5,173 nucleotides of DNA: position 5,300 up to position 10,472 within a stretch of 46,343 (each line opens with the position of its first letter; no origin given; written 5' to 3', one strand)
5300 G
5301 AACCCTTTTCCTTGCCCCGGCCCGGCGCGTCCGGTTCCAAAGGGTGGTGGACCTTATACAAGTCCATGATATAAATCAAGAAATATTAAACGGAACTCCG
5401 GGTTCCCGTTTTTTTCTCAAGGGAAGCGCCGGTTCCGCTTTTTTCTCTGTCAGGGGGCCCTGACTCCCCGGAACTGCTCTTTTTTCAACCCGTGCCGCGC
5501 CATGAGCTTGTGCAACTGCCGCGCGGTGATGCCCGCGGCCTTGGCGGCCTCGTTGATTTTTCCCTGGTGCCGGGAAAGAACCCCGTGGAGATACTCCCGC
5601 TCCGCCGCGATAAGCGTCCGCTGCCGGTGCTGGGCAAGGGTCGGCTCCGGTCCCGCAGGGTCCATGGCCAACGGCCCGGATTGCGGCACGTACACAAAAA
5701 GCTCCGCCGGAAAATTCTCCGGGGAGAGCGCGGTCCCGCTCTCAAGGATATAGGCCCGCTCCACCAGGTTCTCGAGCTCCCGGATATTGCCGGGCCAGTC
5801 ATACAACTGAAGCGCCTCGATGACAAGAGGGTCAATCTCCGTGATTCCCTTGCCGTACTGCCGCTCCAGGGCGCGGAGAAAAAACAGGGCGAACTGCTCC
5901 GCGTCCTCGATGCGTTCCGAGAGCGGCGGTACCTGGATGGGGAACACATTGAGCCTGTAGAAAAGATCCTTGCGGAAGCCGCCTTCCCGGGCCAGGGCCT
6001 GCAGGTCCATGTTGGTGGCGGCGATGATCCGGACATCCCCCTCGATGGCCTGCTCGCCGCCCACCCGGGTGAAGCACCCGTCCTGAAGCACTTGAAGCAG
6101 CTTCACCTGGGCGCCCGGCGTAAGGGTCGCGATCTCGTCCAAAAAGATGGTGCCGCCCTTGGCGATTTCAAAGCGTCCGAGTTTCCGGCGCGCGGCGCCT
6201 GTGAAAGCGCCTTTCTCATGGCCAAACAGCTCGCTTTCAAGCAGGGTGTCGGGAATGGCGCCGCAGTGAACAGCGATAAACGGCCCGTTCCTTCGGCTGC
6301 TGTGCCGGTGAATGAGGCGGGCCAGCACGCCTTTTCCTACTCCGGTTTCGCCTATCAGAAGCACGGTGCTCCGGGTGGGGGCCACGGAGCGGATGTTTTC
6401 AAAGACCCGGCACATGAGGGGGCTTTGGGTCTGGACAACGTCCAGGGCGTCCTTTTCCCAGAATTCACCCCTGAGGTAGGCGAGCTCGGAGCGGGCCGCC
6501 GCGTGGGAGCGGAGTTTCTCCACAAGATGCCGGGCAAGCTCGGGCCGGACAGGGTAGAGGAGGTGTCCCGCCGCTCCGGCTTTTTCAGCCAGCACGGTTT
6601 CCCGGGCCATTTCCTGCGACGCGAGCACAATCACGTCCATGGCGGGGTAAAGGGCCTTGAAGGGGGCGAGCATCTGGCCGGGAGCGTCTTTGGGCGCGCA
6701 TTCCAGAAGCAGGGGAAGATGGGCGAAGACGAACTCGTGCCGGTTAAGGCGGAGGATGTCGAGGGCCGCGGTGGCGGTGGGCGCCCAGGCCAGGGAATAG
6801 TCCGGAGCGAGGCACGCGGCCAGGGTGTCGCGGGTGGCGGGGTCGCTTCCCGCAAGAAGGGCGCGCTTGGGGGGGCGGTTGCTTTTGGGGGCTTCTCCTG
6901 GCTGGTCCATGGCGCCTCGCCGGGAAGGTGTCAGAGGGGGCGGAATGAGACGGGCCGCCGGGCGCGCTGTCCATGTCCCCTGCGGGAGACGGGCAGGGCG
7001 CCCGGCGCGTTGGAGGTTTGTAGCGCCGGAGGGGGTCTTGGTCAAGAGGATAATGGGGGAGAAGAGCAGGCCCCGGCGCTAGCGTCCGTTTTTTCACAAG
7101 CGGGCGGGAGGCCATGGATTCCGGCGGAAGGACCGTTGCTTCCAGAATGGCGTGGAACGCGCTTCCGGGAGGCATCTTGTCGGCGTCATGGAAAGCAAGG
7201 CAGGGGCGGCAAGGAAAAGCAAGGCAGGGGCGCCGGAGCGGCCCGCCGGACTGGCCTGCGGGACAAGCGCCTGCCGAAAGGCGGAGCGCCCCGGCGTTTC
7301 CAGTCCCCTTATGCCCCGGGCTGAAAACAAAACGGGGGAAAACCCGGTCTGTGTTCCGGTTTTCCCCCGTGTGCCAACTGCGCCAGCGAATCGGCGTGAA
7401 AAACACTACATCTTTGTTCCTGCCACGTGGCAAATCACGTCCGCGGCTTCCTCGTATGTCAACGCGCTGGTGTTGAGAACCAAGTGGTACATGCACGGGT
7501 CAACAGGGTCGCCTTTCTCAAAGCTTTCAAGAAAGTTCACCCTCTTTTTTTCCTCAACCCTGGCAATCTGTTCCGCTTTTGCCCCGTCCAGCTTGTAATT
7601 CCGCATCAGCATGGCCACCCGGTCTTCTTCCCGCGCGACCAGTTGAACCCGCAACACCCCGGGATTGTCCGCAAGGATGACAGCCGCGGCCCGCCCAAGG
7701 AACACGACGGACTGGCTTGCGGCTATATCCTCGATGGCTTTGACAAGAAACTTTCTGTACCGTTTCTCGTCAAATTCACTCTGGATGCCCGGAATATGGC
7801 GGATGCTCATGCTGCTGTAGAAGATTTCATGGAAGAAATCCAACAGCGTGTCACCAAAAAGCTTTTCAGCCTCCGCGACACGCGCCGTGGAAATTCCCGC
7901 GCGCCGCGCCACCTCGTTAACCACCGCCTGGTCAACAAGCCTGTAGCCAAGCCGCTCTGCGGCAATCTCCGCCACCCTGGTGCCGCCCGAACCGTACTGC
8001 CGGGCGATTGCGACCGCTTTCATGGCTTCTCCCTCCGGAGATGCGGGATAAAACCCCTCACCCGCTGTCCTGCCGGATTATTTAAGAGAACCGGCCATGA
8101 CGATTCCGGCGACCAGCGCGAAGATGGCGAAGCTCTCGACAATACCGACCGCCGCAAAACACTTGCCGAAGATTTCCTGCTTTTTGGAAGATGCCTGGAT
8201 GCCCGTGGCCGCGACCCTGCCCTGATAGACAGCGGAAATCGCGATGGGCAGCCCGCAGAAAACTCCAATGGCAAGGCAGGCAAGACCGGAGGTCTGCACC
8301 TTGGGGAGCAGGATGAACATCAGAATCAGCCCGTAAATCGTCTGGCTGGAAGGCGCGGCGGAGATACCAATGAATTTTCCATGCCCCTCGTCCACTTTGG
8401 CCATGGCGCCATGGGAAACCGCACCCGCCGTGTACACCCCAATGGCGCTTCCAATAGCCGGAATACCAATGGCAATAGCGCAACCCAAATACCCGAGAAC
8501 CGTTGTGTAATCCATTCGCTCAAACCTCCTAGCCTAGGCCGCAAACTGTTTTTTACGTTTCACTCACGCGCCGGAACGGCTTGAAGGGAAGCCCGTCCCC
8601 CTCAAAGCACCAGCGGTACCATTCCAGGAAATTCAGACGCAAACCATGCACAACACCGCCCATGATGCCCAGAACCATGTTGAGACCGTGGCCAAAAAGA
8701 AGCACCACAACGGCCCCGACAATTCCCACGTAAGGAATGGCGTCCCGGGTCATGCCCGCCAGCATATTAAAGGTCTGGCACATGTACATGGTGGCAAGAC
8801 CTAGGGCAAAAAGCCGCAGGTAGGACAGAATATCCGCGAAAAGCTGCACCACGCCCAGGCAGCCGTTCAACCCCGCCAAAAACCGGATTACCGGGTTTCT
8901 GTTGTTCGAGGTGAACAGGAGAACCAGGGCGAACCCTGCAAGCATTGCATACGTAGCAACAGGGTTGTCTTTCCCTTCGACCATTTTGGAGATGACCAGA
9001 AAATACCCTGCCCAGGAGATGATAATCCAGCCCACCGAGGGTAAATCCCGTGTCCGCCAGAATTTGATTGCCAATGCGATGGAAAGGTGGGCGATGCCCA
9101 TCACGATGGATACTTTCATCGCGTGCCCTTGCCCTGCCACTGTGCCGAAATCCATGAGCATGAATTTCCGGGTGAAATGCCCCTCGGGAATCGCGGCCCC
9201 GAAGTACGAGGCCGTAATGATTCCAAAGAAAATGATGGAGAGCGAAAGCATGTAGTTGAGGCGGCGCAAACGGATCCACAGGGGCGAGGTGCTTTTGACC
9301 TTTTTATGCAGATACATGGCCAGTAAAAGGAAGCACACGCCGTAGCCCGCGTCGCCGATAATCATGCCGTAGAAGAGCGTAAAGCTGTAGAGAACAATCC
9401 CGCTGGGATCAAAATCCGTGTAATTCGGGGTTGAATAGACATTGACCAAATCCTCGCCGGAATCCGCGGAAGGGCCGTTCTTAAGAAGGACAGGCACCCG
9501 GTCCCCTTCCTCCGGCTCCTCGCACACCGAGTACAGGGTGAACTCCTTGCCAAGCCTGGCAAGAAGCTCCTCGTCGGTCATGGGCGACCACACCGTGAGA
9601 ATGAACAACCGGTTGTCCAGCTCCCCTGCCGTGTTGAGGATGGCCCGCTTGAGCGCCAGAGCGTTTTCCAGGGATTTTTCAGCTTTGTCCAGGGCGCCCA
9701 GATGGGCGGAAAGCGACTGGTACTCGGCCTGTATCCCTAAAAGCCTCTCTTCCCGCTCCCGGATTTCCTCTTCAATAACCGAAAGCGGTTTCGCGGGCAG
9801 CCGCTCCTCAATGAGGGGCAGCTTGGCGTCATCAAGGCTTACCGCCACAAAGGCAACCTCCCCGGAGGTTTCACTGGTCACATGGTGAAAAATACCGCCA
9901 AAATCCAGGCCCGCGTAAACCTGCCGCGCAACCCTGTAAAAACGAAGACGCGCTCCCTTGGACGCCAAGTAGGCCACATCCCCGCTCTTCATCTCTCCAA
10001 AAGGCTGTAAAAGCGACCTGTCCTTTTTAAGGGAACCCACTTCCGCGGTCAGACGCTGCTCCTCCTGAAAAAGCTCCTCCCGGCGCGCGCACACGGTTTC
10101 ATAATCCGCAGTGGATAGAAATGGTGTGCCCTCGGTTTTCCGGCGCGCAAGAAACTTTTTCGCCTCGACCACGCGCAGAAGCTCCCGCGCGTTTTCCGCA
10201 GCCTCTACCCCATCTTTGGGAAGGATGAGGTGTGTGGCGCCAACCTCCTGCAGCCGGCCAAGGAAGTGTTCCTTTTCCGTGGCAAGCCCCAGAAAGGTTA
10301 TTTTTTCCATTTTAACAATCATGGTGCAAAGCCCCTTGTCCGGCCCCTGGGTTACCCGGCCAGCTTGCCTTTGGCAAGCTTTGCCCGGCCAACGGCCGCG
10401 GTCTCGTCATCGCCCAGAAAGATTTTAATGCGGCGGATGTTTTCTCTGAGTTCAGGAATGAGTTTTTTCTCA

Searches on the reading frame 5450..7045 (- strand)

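Call 22: search_protein_families(library=pfam, proteins=[window:5450-7045:-], max_evalue=0.001)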
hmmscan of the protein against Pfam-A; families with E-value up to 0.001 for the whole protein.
window:5450-7045:- (531 aa): 7 families
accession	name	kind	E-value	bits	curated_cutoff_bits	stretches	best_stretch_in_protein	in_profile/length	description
PF00158.32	Sigma54_activat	-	4.8e-66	222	20.2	1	206-371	3-168/168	Sigma-54 interaction domain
PF25601.1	AAA_lid_14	-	1.9e-20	72.9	27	1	377-450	2-75/87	AAA+ ATPase lid domain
PF14532.12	Sigma54_activ_2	-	1.1e-17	65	25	1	207-375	3-138/138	Sigma-54 interaction domain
PF07728.20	AAA_5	-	3.3e-08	34.1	22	1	228-345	2-122/139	AAA domain (dynein-related subfamily)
PF07724.20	AAA_2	-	1.7e-05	25.4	27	1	226-353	4-132/166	AAA domain (Cdc48 subfamily)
PF13191.12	AAA_16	-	2.1e-05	25.6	32.6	1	212-273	13-78/167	AAA ATPase domain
PF00004.35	AAA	-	8.5e-05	23.4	21.2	1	228-346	1-110/131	ATPase family associated with various cellular activities (AAA)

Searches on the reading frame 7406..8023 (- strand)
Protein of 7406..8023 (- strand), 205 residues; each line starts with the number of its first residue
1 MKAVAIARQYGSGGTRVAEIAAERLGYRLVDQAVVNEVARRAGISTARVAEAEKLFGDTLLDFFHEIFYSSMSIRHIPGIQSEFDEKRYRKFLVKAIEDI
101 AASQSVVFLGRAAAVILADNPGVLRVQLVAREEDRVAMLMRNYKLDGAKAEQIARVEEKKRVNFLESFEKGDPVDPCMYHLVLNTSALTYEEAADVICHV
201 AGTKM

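Call 22: search_protein_families(library=pfam, proteins=[window:7406-8023:-], max_evalue=0.001)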
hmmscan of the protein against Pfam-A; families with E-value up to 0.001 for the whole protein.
window:7406-8023:- (205 aa): 1 family
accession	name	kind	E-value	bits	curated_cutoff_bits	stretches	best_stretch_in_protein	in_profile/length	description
PF13189.12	Cytidylate_kin2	-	3.4e-40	138.5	28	1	4-186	2-175/176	Cytidylate kinase-like family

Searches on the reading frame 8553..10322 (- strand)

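Call 21: search_protein_families(library=pfam, proteins=[window:8553-10322:-], max_evalue=0.001)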
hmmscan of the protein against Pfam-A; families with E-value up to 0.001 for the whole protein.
window:8553-10322:- (589 aa): 1 family
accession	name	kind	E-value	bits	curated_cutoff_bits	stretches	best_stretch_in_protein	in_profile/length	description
PF01496.24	V_ATPase_I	-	1.5e-16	60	30.7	2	230-345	298-420/815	V-type ATPase 116kDa subunit family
